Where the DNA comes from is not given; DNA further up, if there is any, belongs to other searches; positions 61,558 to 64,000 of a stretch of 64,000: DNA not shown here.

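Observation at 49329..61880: Three direct copies of one gene's 3' end bracket two blocks of T9SS cargo genes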

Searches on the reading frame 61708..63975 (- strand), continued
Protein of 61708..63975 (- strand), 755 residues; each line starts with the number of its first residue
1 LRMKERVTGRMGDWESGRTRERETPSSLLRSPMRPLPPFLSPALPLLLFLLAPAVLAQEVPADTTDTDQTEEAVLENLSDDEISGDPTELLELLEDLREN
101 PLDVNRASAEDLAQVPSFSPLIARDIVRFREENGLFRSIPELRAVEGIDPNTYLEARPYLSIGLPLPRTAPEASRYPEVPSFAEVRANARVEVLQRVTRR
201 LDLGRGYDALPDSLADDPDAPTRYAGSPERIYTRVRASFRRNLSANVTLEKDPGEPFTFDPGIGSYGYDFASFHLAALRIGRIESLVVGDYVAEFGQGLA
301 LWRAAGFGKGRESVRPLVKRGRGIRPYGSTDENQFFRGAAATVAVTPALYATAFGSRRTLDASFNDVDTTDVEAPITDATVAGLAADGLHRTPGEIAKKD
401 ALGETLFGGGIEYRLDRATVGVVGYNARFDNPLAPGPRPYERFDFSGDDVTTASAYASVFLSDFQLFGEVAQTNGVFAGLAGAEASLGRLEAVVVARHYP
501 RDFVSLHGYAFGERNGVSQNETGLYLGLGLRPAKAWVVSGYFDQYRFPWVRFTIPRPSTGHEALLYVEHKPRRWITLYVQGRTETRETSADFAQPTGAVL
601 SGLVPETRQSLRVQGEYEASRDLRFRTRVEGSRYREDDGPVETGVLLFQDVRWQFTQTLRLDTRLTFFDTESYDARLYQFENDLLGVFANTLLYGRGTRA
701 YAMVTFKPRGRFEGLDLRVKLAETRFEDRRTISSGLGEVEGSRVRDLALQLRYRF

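Call 51: find_encoding_contigs(protein=P0014, flank=10000, max_places=2)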
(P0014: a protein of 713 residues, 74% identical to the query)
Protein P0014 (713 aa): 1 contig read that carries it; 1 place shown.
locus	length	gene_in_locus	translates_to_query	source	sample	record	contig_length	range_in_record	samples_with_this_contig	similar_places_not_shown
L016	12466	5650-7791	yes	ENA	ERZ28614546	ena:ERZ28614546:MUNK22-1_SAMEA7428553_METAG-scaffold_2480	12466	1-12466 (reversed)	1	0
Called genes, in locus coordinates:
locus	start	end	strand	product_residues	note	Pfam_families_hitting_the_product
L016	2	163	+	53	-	?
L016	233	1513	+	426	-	PF00266:Aminotran_5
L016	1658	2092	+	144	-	-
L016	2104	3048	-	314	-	PF04536:TPM_phosphatase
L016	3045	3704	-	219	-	PF04536:TPM_phosphatase (faint)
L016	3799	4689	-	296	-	PF16119:DUF4835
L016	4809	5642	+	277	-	-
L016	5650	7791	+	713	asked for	PF12836:HHH_3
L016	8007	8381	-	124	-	-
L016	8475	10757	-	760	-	PF13583:Reprolysin_4, PF13688:Reprolysin_5, PF13574:Reprolysin_2, PF13582:Reprolysin_3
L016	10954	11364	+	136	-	-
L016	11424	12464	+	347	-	?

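Call 57: search_solved_structures(query=window:61711-63975:-, max_evalue=0.01)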
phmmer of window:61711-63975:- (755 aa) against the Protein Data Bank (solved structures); distinct sequences matched with E-value up to 0.01: 6.
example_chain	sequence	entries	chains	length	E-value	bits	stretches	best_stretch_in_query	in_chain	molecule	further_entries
8dss_A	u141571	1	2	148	2e-06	29.7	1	102-162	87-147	ComE operon protein 1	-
9yi2_A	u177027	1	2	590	2.2e-06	29.5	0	99-150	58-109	Endonuclease/exonuclease/phosphatase family domain-containing protein 1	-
2oce_A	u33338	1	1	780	0.00013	23.7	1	101-183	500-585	Hypothetical protein PA5201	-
3bzc_A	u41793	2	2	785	0.00013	23.7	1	101-183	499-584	Tex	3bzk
2duy_A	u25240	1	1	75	0.00021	23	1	99-160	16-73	Competence protein ComEA-related protein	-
8dfk_A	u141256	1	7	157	0.0016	20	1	102-162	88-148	ComE operon protein 1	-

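Call 76: predict_structure(alignment_id=A2)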
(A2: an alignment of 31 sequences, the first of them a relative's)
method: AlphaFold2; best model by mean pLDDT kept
length: 753 residues; sequences in the alignment: 31
mean_pLDDT: 73.5   pTM: 0.66
mean pLDDT of the five models: 73.5, 73.4, 72.8, 68.1, 67.3
residues with pLDDT >= 90: 202; 70-90: 302; 50-70: 114; < 50: 135
segments of 3 or more residues with pLDDT < 50: 1-39, 51-87, 164-170, 303-314, 360-388, 509-517
pLDDT, mean of each block of 10 residues (from residue 1): 30 29 29 38 61 35 24 25 44 76 81 77 86 88 86 87 48 78 88 89 68 57 74 88 89 71 75 92 93 83 39 57 76 85 93 80 31 29 41 57 92 91 87 58 74 91 91 88 87 83 64 50 89 89 68 73 91 90 80 69 90 88 93 89 94 92 93 81 72 92 92 93 86 75 92 91
secondary structure, 60 per line:
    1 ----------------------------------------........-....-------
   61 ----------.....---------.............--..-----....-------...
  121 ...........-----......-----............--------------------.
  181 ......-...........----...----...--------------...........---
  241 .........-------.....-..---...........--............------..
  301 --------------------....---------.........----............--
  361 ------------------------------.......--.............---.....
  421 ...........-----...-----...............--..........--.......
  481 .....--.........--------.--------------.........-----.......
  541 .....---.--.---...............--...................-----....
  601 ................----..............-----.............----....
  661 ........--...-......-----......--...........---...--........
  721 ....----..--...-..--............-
elements in order (helices of 4 or more, strands of 3 or more residues): H41-48 H50-53 H71-75 H85-97 H107-110 H118-131 H137-142 H148-157 H180-186 E188-198 E227-237 E241-249 E268-278 E281-292 E321-324 E334-342 E347-358 H391-397 E400-412 E416-431 E445-459 E462-471 E474-485 E488-496 E520-528 E534-545 E556-570 E573-591 E597-616 E621-634 E640-652 E657-668 E675-680 E686-691 E694-704 E713-724 E741-752

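Call 78: fold_search(model_id=the predicted structure, library=pdb)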
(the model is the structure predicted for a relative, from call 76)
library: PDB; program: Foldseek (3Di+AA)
matches with E <= 10: 829; with E <= 0.001: 385
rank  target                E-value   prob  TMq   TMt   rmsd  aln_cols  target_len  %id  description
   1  6r2q_B                1.5e-09  1.00  0.31  0.35  19.3       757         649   10  Structure of the Mtr complex (released 2020-04-22)
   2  1nqe                  2.5e-09  1.00  0.34  0.45  10.8       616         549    8  OUTER MEMBRANE COBALAMIN TRANSPORTER (BTUB) FROM E. COLI (released 2003-04-29)
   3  4b61_A                2.7e-09  1.00  0.27  0.42  10.8       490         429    8  In meso structure of alginate transporter, AlgE, from Pseudomoas aeruginosa, PAO1. Crystal form 3. (released 2013-07-17)
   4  1nqf                  3.0e-09  1.00  0.34  0.44  10.0       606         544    8  OUTER MEMBRANE COBALAMIN TRANSPORTER (BTUB) FROM E. COLI, METHIONINE SUBSTIUTION CONSTRUCT FOR SE-MET SAD PHASING (released 2003-04-29)
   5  8q2o                  4.1e-09  1.00  0.27  0.39  11.0       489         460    9  Structure of alginate transporter AlgE from P. aeruginosa PAO1 by using Se-MAG for the the lipid cubic phase crystalliza (released 2024-05-15)
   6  8pz4                  4.3e-09  1.00  0.27  0.39  11.0       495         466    9  Structure of alginate transporter, AlgE, solved at wavelength 2.755 A (released 2023-10-25)
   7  5mzs                  4.5e-09  1.00  0.34  0.36  12.9       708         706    9  Crystal structure of the ferric enterobactin receptor (PfeA) mutant (R480A_Q482A) from Pseudomonas aeruginosa (released 2018-02-14)
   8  5fr8_A                5.6e-09  1.00  0.34  0.36  15.9       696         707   10  Crystal structure of the siderophore receptor PirA from Acinetobacter baumannii (released 2016-05-11)
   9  4afk                  5.9e-09  1.00  0.26  0.41  10.6       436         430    8  In meso structure of alginate transporter, AlgE, from Pseudomonas aeruginosa, PAO1 (released 2013-02-06)
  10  6ofr                  5.9e-09  1.00  0.31  0.31  17.9       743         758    9  The crystal structure of the outer membrane transporter YddB from Escherichia coli (released 2019-10-02)
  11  5out                  6.8e-09  1.00  0.35  0.37  12.9       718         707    9  CRYSTAL STRUCTURE OF THE FERRIC ENTEROBACTIN RECEPTOR (PFEA) MUTANT (G324V) FROM PSEUDOMONAS AERUGINOSA (released 2018-09-05)
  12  8rqp                  7.2e-09  1.00  0.27  0.41  11.3       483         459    8  In meso structure of the alginate exporter, AlgE, from Pseudomonas aeruginosa in 7.10 monoacylglycerol (released 2024-04-03)
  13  5m9b                  7.2e-09  1.00  0.34  0.36  13.4       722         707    9  Crystal structure of the ferric enterobactin receptor (PfeA) from Pseudomonas aeruginosa (released 2018-02-21)
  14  5nc3                  8.8e-09  1.00  0.36  0.38  12.7       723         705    8  Crystal structure of the ferric enterobactin receptor (PfeA) from Pseudomonas aeruginosa in complex with the tris-catech (released 2018-03-21)
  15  6r1f                  9.2e-09  1.00  0.35  0.37  13.1       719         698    9  Crystal structure of the ferric enterobactin receptor mutant R480A from Pseudomonas aeruginosa (PfeA) in complex with en (released 2019-04-10)
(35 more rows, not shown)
